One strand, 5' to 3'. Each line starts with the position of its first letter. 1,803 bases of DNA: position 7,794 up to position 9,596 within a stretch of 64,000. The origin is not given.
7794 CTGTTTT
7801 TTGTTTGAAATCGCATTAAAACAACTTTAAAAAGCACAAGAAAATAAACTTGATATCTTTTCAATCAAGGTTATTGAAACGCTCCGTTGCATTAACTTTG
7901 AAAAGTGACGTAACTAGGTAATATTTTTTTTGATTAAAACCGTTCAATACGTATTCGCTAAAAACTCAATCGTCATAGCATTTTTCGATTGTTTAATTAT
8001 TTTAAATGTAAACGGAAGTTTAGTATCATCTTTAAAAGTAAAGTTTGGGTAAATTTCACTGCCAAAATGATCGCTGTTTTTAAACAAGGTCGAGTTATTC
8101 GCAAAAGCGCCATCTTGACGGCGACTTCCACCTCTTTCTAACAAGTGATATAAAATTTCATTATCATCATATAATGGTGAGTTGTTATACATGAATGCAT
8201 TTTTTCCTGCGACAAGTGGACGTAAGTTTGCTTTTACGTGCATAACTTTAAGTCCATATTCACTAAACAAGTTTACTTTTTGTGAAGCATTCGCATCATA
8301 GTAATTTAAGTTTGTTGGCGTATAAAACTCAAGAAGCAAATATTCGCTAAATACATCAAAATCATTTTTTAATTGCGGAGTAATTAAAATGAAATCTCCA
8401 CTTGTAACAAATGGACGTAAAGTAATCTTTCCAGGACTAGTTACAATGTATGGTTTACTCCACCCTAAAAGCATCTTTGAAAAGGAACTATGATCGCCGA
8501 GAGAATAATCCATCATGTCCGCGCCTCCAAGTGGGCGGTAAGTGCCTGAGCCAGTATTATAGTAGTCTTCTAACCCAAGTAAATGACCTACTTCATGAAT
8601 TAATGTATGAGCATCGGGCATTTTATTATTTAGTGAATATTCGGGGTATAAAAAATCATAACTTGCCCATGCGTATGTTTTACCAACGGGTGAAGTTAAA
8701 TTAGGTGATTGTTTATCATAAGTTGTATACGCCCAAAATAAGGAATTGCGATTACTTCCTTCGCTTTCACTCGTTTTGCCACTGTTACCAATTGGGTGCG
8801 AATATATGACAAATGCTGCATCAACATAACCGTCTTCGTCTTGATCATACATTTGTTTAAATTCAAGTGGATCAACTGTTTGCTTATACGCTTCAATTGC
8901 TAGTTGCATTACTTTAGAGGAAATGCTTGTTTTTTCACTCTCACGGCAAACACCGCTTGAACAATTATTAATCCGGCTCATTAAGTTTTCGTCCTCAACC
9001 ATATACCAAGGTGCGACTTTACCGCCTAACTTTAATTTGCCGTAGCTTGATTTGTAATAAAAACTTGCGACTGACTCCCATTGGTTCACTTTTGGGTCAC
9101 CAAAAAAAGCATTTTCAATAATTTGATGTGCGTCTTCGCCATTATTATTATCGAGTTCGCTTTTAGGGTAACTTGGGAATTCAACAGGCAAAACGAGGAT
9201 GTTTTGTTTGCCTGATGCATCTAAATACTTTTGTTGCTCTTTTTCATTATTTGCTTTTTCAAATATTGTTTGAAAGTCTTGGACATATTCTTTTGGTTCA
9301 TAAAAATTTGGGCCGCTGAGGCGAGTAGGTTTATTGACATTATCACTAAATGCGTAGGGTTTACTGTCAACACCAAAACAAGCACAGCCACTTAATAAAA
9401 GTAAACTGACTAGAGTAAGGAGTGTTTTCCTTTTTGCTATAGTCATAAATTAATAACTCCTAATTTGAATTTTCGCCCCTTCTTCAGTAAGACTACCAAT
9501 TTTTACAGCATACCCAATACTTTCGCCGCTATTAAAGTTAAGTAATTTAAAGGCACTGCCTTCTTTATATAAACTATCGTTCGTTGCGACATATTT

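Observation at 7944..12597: Three-gene accessory module inserted at the conserved rpoC-rpsL junction: polytopic membrane protein plus two tandem M6/InhA-like zinc-metalloprotease lipoproteins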

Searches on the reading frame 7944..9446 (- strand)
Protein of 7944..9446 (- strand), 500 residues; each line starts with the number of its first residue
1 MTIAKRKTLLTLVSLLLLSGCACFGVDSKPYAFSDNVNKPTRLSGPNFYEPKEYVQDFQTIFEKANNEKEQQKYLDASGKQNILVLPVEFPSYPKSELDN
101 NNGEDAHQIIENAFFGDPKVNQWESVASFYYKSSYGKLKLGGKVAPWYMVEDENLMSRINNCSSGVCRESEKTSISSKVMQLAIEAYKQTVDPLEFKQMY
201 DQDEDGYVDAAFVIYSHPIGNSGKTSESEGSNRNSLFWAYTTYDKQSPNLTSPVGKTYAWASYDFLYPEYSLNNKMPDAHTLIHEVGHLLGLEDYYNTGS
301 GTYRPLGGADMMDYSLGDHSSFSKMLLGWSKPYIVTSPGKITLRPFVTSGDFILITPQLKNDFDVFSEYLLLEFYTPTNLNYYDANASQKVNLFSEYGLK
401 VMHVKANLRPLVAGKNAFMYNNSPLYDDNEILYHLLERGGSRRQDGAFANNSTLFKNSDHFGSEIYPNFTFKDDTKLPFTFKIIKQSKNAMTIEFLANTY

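Call 6: search_protein_families(library=pfam, proteins=[window:7944-9446:-], max_evalue=1)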
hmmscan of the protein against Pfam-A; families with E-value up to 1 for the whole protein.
window:7944-9446:- (500 aa): 5 families
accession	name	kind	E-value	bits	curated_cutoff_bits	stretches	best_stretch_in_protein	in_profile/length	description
PF05547.17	Peptidase_M6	-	1.1e-09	38.4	22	1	78-308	10-256/294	Immune inhibitor A peptidase M6, catalytic domain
PF08139.17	LPAM_1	-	0.038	14.9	20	1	6-22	2-18/18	Prokaryotic membrane lipoprotein lipid attachment site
PF06262.17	Zincin_1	-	0.04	14.3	22.4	1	279-294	74-89/97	Zincin-like metallopeptidase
PF02031.22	Peptidase_M7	-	0.11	13.1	25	1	264-300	64-100/133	Streptomyces extracellular neutral proteinase (M7) family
PF00413.30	Peptidase_M10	-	0.36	11.1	24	1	264-294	102-124/159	Matrixin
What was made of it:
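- PF05547 scores above its gathering cut-off for both proteins (call 6).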

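Call 7: search_protein_families(library=ncbifam, proteins=[window:7944-9446:-], max_evalue=1)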
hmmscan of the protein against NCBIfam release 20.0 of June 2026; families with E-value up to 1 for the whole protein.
window:7944-9446:- (500 aa): 4 families
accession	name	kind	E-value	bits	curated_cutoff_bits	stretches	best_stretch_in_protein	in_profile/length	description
TIGR03296.1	M6dom_TIGR03296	domain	5.3e-24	85.6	110.8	1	92-373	5-266/286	M6 family metalloprotease domain-containing protein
TIGR02316.1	propion_prpE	equivalog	0.043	12.4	827.4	1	382-442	268-328/628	propionate--CoA ligase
NF007815.0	PRK10524.1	equivalog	0.11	10.9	955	1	383-438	270-325/629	propionate--CoA ligase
NF033628.1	snapalysin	exception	0.12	12.2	300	1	265-298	135-168/207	snapalysin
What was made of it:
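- Closest known: Immune inhibitor A. Different: TIGR03296 scores fall below the cut-off (call 7).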

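Call 13: list_cluster_members(proteins=[P0001, window:7944-9446:-, window:9450-11141:-])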
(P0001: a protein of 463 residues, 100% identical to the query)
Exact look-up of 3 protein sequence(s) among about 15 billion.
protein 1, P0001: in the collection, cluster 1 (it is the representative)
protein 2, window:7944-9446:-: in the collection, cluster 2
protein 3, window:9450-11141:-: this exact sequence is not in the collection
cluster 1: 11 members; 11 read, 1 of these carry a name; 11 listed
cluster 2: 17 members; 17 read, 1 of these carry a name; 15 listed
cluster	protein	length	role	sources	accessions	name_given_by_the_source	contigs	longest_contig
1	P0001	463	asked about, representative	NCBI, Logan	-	-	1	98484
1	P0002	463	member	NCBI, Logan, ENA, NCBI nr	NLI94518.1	MAG: hypothetical protein GX350_01735 [Erysipelotrichaceae bacterium] | hypothetical protein [Erysipelotrichaceae bacterium]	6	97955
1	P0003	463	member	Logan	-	-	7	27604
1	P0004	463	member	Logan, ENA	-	-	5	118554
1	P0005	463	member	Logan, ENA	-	-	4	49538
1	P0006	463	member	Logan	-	-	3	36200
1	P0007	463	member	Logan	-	-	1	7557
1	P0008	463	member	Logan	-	-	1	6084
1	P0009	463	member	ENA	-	-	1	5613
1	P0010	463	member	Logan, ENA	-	-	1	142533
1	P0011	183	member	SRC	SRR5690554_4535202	-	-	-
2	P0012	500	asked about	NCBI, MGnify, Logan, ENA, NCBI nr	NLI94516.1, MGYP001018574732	MAG: hypothetical protein GX350_01725 [Erysipelotrichaceae bacterium] | FL=1 | hypothetical protein [Erysipelotrichaceae bacterium]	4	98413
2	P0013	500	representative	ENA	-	-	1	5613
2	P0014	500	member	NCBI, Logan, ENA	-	-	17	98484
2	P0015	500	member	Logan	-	-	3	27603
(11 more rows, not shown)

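Call 14: find_homologous_proteins(query=window:7944-9446:-)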
Query window:7944-9446:- (500 aa): 449 proteins with E <= 0.001 among 5539 candidates; the best 120 are listed.
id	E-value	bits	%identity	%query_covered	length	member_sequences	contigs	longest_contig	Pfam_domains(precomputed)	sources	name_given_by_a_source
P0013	0.0e+0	1135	98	100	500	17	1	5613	PF05547.18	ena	-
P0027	1.9e-174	599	54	99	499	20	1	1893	PF05547.18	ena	-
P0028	2.3e-138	480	46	95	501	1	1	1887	PF05547.18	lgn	-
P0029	1.5e-119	418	45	98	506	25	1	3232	PF05547.18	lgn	-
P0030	1.8e-118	415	44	99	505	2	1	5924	PF05547.18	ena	-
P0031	3.1e-116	407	46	86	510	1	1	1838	PF05547.18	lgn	-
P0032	1.8e-112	395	42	98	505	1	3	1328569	-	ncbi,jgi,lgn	ncbi:MAG: immune inhibitor A domain-containing protein [Bacilli bacterium]|jgi:M6 family metalloprot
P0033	4.7e-109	383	42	96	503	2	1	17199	PF05547.18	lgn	-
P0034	1.3e-108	382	41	98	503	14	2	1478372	PF05547.18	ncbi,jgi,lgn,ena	ncbi:MAG: immune inhibitor A domain-containing protein [Bacilli bacterium]|jgi:M6 family metalloprot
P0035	1.6e-108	382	42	98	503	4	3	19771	-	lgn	-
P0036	1.3e-105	372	40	96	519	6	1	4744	PF05547.18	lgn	-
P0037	2.6e-98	348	39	99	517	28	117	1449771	PF05547.18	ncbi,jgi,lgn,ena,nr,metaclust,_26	ncbi:MAG: hypothetical protein QM205_03970 [Bacillota bacterium]|jgi:M6 family metalloprotease-like 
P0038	1.9e-92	329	40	84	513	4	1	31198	PF05547.18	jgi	-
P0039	3.4e-92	328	38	96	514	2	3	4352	-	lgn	-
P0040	4.8e-90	321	38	99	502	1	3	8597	-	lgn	-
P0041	1.0e-89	320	39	99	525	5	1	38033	PF05547.18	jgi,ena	-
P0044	9.0e-84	300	37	98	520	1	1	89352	PF05547.18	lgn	-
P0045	2.1e-83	299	37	98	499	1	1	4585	PF05547.18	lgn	-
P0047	3.6e-80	288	34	98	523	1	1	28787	PF05547.18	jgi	jgi:M6 family metalloprotease-like protein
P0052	2.9e-72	262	36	96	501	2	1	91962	PF05547.18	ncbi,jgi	ncbi:MAG: hypothetical protein WC344_01405 [Bacilli bacterium]|jgi:M6 family metalloprotease-like pr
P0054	1.7e-71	260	38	88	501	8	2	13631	PF05547.18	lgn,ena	-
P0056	9.6e-71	257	35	99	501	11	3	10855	PF05547.18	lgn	-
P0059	9.3e-69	251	36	95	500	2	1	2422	PF05547.18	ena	-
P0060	9.7e-68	247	35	98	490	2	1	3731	PF05547.18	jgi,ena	-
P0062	6.3e-67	245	34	96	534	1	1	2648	PF05547.18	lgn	-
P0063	3.4e-66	242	35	98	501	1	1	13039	PF05547.18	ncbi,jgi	ncbi:MAG: hypothetical protein WC282_01040 [Bacilli bacterium]|jgi:M6 family metalloprotease-like pr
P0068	1.6e-64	237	35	97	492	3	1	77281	PF05547.18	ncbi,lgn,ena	-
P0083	1.9e-61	226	39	71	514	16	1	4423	PF05547.18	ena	-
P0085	2.3e-61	226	33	99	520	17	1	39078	PF05547.18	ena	-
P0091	8.1e-61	224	37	86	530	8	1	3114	PF05547.18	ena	-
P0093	1.3e-60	224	35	97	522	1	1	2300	PF05547.18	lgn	-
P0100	2.3e-60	223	33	99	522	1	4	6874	PF05547.18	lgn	-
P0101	2.4e-60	223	34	90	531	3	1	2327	PF05547.18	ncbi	-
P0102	2.9e-60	223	37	84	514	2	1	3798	PF05547.18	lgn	-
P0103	2.9e-60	223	35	98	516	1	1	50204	PF05547.18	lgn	-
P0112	1.7e-59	220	35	98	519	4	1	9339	PF05547.18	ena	-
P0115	2.8e-59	219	40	72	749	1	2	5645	PF09479.17,PF05547.18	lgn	-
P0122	9.8e-59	218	33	98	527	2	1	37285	PF05547.18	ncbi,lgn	-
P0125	3.7e-58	216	36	77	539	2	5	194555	PF05547.18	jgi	jgi:M6 family metalloprotease-like protein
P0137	5.7e-57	212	34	99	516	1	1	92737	PF05547.18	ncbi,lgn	-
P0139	7.0e-57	211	35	85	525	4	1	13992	PF05547.18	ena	-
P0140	7.2e-57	211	35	98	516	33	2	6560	PF05547.18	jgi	jgi:M6 family metalloprotease-like protein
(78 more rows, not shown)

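Call 15: find_encoding_contigs(protein=P0032, flank=10000, max_places=2)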
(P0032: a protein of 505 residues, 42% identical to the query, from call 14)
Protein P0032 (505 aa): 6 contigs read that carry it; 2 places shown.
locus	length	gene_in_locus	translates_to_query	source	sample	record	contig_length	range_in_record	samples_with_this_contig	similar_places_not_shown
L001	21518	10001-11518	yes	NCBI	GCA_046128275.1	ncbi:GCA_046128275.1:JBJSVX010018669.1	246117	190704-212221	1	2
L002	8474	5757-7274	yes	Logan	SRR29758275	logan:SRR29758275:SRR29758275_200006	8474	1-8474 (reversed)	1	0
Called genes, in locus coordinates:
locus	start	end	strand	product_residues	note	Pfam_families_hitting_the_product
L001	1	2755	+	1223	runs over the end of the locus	PF04563:RNA_pol_Rpb2_1, PF04561:RNA_pol_Rpb2_2, PF04565:RNA_pol_Rpb2_3, PF10385:RNA_pol_Rpb2_45, PF00562:RNA_pol_Rpb2_6, PF04560:RNA_pol_Rpb2_7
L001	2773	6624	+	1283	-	PF04997:RNA_pol_Rpb1_1, PF00623:RNA_pol_Rpb1_2, PF04983:RNA_pol_Rpb1_3, PF05000:RNA_pol_Rpb1_4, PF04998:RNA_pol_Rpb1_5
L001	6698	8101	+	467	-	PF00860:Xan_ur_permease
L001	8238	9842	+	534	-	-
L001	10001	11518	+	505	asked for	-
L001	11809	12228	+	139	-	PF00164:Ribosom_S12_S23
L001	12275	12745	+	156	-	PF00177:Ribosomal_S7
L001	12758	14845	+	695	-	PF00009:GTP_EFTU, PF03144:GTP_EFTU_D2, PF22042:EF-G_D2, PF14492:EFG_III, PF16658:RF3_C, PF03764:EFG_IV, PF00679:EFG_C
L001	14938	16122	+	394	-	PF00009:GTP_EFTU, PF03144:GTP_EFTU_D2, PF03143:GTP_EFTU_D3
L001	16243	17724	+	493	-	PF06271:RDD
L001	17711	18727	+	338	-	PF06271:RDD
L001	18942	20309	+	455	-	PF00005:ABC_tran, PF13304:AAA_21 (faint)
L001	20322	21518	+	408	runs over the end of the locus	PF00528:BPD_transp_1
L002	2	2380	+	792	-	?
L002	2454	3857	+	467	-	PF00860:Xan_ur_permease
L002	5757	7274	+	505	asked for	-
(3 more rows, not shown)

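Call 16: find_encoding_contigs(protein=P0034, flank=10000, max_places=2)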
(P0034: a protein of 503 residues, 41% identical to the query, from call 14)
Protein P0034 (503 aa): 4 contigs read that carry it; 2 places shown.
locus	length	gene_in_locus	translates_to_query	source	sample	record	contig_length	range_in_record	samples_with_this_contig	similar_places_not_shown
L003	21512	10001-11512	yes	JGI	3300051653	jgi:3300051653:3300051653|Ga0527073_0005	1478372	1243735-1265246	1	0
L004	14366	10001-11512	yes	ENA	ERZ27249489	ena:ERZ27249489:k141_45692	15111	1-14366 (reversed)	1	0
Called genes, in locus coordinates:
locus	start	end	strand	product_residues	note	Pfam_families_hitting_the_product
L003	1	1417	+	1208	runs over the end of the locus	PF04563:RNA_pol_Rpb2_1, PF04561:RNA_pol_Rpb2_2, PF04565:RNA_pol_Rpb2_3, PF10385:RNA_pol_Rpb2_45, PF00562:RNA_pol_Rpb2_6, PF04560:RNA_pol_Rpb2_7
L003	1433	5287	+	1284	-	PF04997:RNA_pol_Rpb1_1, PF00623:RNA_pol_Rpb1_2, PF04983:RNA_pol_Rpb1_3, PF05000:RNA_pol_Rpb1_4, PF04998:RNA_pol_Rpb1_5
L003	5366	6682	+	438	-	-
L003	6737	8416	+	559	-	-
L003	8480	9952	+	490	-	PF05547:Peptidase_M6 (faint)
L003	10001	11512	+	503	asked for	PF05547:Peptidase_M6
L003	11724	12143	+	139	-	PF00164:Ribosom_S12_S23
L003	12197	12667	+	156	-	PF00177:Ribosomal_S7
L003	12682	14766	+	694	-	PF00009:GTP_EFTU, PF03144:GTP_EFTU_D2, PF22042:EF-G_D2, PF14492:EFG_III, PF16658:RF3_C, PF03764:EFG_IV, PF00679:EFG_C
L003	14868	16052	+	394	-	PF00009:GTP_EFTU, PF03144:GTP_EFTU_D2, PF03143:GTP_EFTU_D3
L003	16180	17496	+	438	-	PF06271:RDD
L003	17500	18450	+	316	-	PF06271:RDD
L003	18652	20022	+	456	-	PF00005:ABC_tran, PF13304:AAA_21 (faint)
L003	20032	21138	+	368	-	PF00528:BPD_transp_1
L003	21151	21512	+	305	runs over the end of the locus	PF00528:BPD_transp_1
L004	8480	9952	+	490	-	PF05547:Peptidase_M6 (faint)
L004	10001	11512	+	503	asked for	PF05547:Peptidase_M6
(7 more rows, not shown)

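Call 17: find_encoding_contigs(protein=P0037, flank=10000, max_places=2)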
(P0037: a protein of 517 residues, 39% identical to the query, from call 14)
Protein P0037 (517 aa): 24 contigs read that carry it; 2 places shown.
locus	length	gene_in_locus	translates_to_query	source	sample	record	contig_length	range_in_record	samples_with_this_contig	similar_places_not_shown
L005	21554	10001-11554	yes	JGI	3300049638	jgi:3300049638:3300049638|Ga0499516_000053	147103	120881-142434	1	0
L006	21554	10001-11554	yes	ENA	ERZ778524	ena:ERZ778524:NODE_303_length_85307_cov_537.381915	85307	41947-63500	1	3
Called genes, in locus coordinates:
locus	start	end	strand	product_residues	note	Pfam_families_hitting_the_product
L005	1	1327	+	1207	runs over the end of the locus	PF04563:RNA_pol_Rpb2_1, PF04561:RNA_pol_Rpb2_2, PF04565:RNA_pol_Rpb2_3, PF10385:RNA_pol_Rpb2_45, PF00562:RNA_pol_Rpb2_6, PF04560:RNA_pol_Rpb2_7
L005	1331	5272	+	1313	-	PF04997:RNA_pol_Rpb1_1, PF00623:RNA_pol_Rpb1_2, PF04983:RNA_pol_Rpb1_3, PF05000:RNA_pol_Rpb1_4, PF04998:RNA_pol_Rpb1_5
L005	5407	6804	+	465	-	-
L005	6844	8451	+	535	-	PF05547:Peptidase_M6 (weak)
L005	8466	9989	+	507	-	-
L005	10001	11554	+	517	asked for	PF05547:Peptidase_M6 (faint)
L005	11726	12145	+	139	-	PF00164:Ribosom_S12_S23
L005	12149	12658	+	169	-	PF00177:Ribosomal_S7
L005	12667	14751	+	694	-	PF00009:GTP_EFTU, PF03144:GTP_EFTU_D2, PF22042:EF-G_D2, PF14492:EFG_III, PF16658:RF3_C, PF03764:EFG_IV, PF00679:EFG_C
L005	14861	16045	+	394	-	PF00009:GTP_EFTU, PF03144:GTP_EFTU_D2, PF03143:GTP_EFTU_D3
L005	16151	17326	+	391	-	PF06271:RDD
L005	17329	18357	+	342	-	PF06271:RDD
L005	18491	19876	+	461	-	PF00005:ABC_tran, PF13304:AAA_21 (faint)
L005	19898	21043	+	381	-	PF00528:BPD_transp_1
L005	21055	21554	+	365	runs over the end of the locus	PF00528:BPD_transp_1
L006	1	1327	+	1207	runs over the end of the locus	PF04563:RNA_pol_Rpb2_1, PF04561:RNA_pol_Rpb2_2, PF04565:RNA_pol_Rpb2_3, PF10385:RNA_pol_Rpb2_45, PF00562:RNA_pol_Rpb2_6, PF04560:RNA_pol_Rpb2_7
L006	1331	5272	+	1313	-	PF04997:RNA_pol_Rpb1_1, PF00623:RNA_pol_Rpb1_2, PF04983:RNA_pol_Rpb1_3, PF05000:RNA_pol_Rpb1_4, PF04998:RNA_pol_Rpb1_5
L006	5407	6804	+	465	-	-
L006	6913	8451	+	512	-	PF05547:Peptidase_M6 (weak)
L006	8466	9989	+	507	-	-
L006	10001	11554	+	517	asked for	PF05547:Peptidase_M6 (faint)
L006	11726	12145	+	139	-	PF00164:Ribosom_S12_S23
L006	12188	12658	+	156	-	PF00177:Ribosomal_S7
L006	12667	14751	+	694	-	PF00009:GTP_EFTU, PF03144:GTP_EFTU_D2, PF22042:EF-G_D2, PF14492:EFG_III, PF16658:RF3_C, PF03764:EFG_IV, PF00679:EFG_C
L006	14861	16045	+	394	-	PF00009:GTP_EFTU, PF03144:GTP_EFTU_D2, PF03143:GTP_EFTU_D3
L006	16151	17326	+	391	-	PF06271:RDD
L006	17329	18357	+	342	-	PF06271:RDD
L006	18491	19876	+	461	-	PF00005:ABC_tran, PF13304:AAA_21 (faint)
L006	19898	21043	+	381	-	PF00528:BPD_transp_1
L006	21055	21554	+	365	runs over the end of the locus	PF00528:BPD_transp_1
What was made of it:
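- rpoC-permease-M6-M6(-M6)-rpsL is seen in L001-L006 (calls 15-17).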

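Call 24: find_related_loci(query=A2, collection=genome_contigs, flank=10000)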
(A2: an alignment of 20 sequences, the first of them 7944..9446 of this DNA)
Query A2 (500 aa) in genome_contigs; peptide patterns used: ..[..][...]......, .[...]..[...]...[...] (x = any residue, [..] = any of these).
599 stretches matched a pattern (row limit reached: there are more); 567 encode a relative of the query (tblastn E <= 1e-3); the best 80 are kept; 79 distinct loci.
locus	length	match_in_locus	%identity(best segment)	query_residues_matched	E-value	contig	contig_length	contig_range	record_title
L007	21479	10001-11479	54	3-495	8e-178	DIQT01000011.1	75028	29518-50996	MAG TPA_asm: Bacillales bacterium UBA5455 UBA5455_contig_2672, whole genome shotgun sequence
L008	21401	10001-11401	39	48-498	1e-100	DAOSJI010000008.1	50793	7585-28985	MAG TPA_asm: Bacilli bacterium isolate AMR_MDS_1679 NODE_791_length_50793_cov_16.049371, whole genome shotgun sequence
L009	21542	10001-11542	36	7-497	3e-95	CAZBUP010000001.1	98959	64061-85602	MAG TPA_asm: uncultured Staphylococcaceae bacterium isolate binchicken_co269_220 genome assembly, contig: NODE_213_lengt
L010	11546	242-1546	41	75-495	4e-94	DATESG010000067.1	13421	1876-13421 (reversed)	MAG TPA_asm: Bacilli bacterium isolate SMAG_U9095 k141_363233, whole genome shotgun sequence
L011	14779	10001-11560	34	4-498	4e-93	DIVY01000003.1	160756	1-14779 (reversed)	MAG TPA_asm: Bacillales bacterium UBA6120 UBA6120_contig_5730, whole genome shotgun sequence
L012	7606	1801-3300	35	9-495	5e-93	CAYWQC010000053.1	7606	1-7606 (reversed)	MAG TPA_asm: uncultured Staphylococcaceae bacterium isolate binchicken_co157_111 genome assembly, contig: NODE_23768_len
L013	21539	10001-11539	36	2-495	2e-92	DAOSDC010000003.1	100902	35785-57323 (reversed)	MAG TPA_asm: Bacilli bacterium isolate AMR_MDS_1841 NODE_156_length_100902_cov_6.498686, whole genome shotgun sequence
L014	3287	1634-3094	36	21-495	8e-94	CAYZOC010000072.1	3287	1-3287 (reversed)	MAG TPA_asm: uncultured Staphylococcaceae bacterium isolate binchicken_co59_52 genome assembly, contig: NODE_74979_lengt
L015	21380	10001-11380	40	41-495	1e-90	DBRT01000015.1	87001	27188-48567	MAG TPA_asm: Bacillales bacterium UBA1361 UBA1361_contig_434, whole genome shotgun sequence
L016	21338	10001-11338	38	48-495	2e-89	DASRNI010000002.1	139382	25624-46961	MAG TPA_asm: Bacilli bacterium isolate SMAG_U10238 k141_985244, whole genome shotgun sequence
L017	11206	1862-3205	37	48-490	3e-85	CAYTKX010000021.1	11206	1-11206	MAG TPA_asm: uncultured Staphylococcaceae bacterium isolate binchicken_co59_122 genome assembly, contig: NODE_13728_leng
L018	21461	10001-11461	36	2-483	1e-83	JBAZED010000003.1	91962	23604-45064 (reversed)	MAG: Bacilli bacterium isolate SO_2017_LW3_117 NODE_458_length_91962_cov_3.175848_LW162_2017, whole genome shotgun seque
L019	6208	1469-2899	37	13-500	4e-82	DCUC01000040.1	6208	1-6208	MAG TPA_asm: Bacillales bacterium UBA1424 UBA1424_contig_39014, whole genome shotgun sequence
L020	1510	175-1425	39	62-500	4e-87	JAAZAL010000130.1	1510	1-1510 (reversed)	MAG: Candidatus Dojkabacteria bacterium isolate AS06rmzACSIP_421 622210_AS06, whole genome shotgun sequence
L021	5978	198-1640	37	8-483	7e-80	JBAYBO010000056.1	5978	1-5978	MAG: Bacilli bacterium isolate SO_2016_CLC_T2_123 scaffold24479_PH3_Jul20_2016, whole genome shotgun sequence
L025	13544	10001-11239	37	67-466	1e-74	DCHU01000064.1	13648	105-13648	MAG TPA_asm: Bacillales bacterium UBA1744 UBA1744_contig_50166, whole genome shotgun sequence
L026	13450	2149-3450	36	75-498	5e-74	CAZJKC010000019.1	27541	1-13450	MAG TPA_asm: uncultured Staphylococcaceae bacterium isolate SRP225648_co1_349 genome assembly, contig: NODE_3722_length_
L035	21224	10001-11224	35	79-477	8e-68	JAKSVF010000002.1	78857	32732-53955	MAG: Bacilli bacterium isolate Horse_feces352 MAG352_2, whole genome shotgun sequence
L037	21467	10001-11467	34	9-496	2e-70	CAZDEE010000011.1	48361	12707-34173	MAG TPA_asm: uncultured Staphylococcaceae bacterium isolate SRP313737_co1_32 genome assembly, contig: NODE_1216_length_4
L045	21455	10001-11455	33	10-496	5e-64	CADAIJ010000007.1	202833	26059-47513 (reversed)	MAG: uncultured Erysipelotrichaceae bacterium isolate RUG13318 genome assembly, contig: RUG13318_asm_7, whole genome sho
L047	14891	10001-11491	33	16-483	8e-64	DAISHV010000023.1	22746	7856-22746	MAG TPA_asm: Bacillota bacterium isolate CTOTU1930 NODE_727_length_22746_cov_9.245031, whole genome shotgun sequence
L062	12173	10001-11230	35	65-483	8e-62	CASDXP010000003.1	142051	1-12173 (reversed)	uncultured bacterium isolate B36_L2_396396_idba_bin.152 genome assembly, contig: B36_L2_396396_idba_bin.152.fa_scaffold_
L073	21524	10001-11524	33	5-495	5e-61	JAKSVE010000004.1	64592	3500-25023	MAG: Bacilli bacterium isolate Horse_feces351 MAG351_4, whole genome shotgun sequence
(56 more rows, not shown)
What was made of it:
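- Homologues come from digesters, lakes, soil, rumen and guts (call 24). Many homologues come from gut and rumen MAGs (call 24). Homologues are just as common in anaerobic digesters, lake water and soil MAGs (calls 13, 24).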
